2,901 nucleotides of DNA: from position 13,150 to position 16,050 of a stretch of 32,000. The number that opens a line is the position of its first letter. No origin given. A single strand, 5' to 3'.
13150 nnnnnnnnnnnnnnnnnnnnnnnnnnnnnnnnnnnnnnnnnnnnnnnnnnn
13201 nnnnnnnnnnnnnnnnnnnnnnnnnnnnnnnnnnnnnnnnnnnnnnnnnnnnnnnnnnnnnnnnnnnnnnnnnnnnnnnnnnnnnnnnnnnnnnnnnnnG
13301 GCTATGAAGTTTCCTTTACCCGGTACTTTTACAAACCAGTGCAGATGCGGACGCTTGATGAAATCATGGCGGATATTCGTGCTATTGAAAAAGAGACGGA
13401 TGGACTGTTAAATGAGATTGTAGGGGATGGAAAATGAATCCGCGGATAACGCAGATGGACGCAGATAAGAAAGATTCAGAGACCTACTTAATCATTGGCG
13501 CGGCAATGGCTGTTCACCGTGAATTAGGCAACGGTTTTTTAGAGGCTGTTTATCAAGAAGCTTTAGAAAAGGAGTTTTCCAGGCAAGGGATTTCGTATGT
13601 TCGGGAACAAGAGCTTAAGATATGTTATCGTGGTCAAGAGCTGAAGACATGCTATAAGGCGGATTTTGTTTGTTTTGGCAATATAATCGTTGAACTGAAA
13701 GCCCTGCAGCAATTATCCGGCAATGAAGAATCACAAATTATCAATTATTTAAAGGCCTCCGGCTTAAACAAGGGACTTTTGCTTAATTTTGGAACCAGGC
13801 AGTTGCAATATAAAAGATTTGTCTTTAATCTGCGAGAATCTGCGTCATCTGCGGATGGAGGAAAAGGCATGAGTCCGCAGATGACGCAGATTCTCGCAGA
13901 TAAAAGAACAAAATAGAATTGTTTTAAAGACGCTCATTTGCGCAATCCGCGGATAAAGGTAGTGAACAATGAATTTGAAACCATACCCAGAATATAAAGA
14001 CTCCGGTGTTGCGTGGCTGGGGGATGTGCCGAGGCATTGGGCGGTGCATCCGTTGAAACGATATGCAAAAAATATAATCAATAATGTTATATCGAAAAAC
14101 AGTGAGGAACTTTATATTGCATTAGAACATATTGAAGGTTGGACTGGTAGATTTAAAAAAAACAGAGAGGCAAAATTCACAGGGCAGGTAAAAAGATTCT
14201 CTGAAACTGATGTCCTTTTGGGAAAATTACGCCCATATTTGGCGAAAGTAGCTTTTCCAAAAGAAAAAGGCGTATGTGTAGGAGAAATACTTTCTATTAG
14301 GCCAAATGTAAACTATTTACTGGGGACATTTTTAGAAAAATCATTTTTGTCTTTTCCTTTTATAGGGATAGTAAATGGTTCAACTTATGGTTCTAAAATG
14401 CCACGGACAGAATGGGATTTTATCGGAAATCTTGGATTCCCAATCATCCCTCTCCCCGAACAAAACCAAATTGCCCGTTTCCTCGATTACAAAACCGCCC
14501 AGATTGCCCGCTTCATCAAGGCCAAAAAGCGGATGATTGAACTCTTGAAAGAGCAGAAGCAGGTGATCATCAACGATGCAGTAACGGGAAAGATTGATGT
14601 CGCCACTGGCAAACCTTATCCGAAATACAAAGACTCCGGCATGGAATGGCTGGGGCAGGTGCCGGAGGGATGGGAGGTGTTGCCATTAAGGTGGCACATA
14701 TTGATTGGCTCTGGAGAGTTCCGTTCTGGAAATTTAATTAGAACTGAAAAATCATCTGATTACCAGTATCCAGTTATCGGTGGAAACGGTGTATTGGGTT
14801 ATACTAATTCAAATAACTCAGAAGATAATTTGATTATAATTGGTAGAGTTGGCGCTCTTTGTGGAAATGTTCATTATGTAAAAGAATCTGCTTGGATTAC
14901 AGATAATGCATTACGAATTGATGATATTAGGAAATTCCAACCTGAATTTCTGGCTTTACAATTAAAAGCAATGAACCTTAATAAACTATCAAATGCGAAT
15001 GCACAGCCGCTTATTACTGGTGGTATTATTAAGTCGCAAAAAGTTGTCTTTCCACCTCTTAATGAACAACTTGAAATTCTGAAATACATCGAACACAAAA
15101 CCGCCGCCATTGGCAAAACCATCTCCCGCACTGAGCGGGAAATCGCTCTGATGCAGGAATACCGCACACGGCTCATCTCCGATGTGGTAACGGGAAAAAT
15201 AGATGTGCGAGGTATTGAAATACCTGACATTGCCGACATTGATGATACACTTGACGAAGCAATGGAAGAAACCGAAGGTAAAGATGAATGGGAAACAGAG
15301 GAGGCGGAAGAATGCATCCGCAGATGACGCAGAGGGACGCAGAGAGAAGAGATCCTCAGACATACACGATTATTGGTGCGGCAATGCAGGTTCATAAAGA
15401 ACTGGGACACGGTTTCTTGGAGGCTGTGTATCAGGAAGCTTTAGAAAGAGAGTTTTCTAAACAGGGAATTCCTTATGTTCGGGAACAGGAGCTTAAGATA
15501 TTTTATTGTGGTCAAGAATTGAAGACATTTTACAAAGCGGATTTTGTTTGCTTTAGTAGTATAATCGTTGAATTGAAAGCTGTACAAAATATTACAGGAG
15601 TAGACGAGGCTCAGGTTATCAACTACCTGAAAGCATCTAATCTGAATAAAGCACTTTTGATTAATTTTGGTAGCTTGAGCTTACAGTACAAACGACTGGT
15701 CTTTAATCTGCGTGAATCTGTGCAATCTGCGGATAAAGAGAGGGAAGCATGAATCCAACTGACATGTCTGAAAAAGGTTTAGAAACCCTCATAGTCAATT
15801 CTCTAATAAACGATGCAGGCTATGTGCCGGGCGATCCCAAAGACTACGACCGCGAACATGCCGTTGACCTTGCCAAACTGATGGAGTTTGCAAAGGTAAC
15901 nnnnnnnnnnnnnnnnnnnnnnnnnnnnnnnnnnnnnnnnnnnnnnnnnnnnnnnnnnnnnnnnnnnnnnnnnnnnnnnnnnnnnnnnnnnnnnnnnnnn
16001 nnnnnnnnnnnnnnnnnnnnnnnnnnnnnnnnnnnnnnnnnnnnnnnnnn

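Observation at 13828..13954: Perfect 28-bp palindrome and a gene-less mini cassette immediately upstream of hsdS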

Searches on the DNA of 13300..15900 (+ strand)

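Call 25: search_rna_families(source=window, start=13300, end=15900, threshold=evalue, max_evalue=1, show_alignments=3)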
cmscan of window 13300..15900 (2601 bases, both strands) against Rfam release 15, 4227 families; matches with E-value up to 1: 2.
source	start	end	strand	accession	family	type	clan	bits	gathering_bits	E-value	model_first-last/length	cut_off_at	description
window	13818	13912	+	RF04209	MIR7533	Gene; miRNA;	-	40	230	6.9e-06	1-249/249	no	MIR7533 microRNA precursor family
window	13832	13898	+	RF03224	MIR9560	Gene; miRNA;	-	26.2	74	0.03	1-96/96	no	MIR9560 microRNA precursor family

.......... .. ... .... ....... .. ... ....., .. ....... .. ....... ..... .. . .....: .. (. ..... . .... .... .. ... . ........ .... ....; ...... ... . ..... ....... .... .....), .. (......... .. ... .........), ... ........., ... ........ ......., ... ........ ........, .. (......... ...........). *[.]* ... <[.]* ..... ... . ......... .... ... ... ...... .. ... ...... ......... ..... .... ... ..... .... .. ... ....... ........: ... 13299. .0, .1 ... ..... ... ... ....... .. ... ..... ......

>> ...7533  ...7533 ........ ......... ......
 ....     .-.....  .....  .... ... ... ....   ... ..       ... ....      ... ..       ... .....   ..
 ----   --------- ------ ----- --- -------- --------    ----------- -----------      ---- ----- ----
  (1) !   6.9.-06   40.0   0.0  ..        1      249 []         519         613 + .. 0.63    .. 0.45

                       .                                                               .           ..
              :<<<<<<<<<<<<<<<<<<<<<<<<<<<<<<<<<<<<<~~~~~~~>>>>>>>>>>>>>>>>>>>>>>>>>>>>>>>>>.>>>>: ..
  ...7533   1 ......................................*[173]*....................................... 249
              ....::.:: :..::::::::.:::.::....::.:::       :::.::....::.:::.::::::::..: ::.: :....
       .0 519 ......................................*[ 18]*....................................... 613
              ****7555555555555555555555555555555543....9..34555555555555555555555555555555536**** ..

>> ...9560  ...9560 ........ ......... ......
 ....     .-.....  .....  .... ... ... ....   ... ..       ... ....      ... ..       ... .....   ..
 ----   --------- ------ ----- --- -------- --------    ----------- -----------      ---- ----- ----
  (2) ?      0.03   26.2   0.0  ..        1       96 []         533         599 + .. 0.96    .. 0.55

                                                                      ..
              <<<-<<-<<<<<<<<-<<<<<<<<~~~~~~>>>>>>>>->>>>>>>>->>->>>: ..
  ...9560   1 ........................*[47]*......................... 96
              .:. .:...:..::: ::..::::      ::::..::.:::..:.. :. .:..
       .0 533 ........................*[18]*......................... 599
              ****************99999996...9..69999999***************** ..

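Call 60: search_dna_similar(query=window:13815-13960:+, collection=plasmids, mode=distant, max_evalue=0.001, max_rows=25)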
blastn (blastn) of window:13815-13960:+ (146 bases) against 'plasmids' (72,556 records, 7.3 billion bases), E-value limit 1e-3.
No match.

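Call 61: search_dna_similar(query=window:13815-13960:+, collection=phages, mode=distant, max_evalue=0.001, max_rows=15)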
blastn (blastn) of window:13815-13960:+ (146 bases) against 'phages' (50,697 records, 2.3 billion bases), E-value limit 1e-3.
No match.
